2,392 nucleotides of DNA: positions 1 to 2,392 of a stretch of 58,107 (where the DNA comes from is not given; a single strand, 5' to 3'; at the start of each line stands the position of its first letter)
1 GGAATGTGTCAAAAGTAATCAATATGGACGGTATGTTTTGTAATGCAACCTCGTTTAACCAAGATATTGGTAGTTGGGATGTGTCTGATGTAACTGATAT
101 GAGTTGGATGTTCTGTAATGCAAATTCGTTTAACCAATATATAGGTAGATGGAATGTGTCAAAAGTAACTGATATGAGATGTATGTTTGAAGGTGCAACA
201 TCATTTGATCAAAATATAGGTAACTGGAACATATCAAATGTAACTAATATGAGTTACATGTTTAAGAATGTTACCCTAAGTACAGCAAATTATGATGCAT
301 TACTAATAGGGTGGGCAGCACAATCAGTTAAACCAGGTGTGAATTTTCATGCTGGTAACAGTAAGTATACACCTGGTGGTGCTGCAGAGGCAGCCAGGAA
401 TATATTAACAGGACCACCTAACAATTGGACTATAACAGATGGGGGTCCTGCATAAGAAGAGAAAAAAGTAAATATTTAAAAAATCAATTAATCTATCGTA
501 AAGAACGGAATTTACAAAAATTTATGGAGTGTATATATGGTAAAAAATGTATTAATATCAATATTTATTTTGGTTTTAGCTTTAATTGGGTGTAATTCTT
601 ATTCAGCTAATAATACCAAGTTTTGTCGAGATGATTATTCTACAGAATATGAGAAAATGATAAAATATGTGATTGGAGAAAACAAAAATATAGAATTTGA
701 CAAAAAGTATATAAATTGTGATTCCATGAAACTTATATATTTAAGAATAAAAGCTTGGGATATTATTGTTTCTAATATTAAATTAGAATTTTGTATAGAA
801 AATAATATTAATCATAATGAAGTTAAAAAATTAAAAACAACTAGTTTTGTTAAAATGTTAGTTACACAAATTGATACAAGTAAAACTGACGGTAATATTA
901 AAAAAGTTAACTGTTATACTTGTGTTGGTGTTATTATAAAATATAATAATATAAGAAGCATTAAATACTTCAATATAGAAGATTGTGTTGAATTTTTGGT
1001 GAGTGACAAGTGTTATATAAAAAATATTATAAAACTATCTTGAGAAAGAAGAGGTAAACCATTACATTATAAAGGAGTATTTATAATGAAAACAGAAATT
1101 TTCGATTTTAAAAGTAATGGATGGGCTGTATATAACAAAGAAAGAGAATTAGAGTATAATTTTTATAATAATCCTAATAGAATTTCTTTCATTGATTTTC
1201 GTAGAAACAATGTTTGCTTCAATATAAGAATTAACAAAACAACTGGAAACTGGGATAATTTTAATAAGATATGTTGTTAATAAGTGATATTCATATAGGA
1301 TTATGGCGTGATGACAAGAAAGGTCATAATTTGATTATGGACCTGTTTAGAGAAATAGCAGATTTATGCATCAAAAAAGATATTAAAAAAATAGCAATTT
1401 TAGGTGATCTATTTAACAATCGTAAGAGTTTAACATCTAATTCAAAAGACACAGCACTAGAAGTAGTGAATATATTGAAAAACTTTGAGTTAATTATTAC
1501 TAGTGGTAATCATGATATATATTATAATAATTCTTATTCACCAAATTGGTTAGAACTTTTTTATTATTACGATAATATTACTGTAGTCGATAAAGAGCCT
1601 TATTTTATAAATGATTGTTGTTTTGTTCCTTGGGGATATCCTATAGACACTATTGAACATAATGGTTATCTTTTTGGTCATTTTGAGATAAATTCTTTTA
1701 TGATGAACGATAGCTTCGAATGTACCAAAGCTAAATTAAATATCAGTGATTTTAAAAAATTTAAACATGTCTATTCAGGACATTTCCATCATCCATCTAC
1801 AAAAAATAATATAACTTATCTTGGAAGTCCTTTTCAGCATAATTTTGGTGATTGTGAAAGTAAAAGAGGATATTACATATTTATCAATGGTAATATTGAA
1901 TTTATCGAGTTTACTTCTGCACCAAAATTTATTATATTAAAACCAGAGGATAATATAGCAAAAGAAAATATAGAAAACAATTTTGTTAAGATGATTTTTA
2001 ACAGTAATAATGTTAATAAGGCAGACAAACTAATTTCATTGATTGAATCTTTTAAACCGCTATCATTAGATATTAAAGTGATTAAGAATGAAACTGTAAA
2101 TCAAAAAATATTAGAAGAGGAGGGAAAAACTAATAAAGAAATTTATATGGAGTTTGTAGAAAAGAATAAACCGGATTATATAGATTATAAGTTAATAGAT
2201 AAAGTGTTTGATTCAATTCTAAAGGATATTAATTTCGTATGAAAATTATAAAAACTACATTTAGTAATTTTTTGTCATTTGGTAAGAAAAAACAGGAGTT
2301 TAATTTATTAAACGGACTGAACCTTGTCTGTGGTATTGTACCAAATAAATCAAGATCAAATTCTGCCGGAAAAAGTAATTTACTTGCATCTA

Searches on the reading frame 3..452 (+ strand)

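Call 24: search_protein_families(library=pfam, proteins=[window:3-452:+], max_evalue=0.01)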
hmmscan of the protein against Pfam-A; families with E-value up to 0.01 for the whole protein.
window:3-452:+ (150 aa): 1 family
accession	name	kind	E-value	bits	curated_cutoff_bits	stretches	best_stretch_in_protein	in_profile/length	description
PF03382.20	DUF285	-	1.5e-35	122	25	1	1-96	21-116/120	Mycoplasma protein of unknown function, DUF285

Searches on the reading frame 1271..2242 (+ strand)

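Call 24: search_protein_families(library=pfam, proteins=[window:1271-2242:+], max_evalue=0.01)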
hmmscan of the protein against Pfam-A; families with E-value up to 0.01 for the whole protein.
window:1271-2242:+ (323 aa): 1 family
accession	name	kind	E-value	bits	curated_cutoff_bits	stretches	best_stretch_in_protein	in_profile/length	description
PF00149.33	Metallophos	-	1e-06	29.7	21.5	1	2-160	4-142/191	Calcineurin-like phosphoesterase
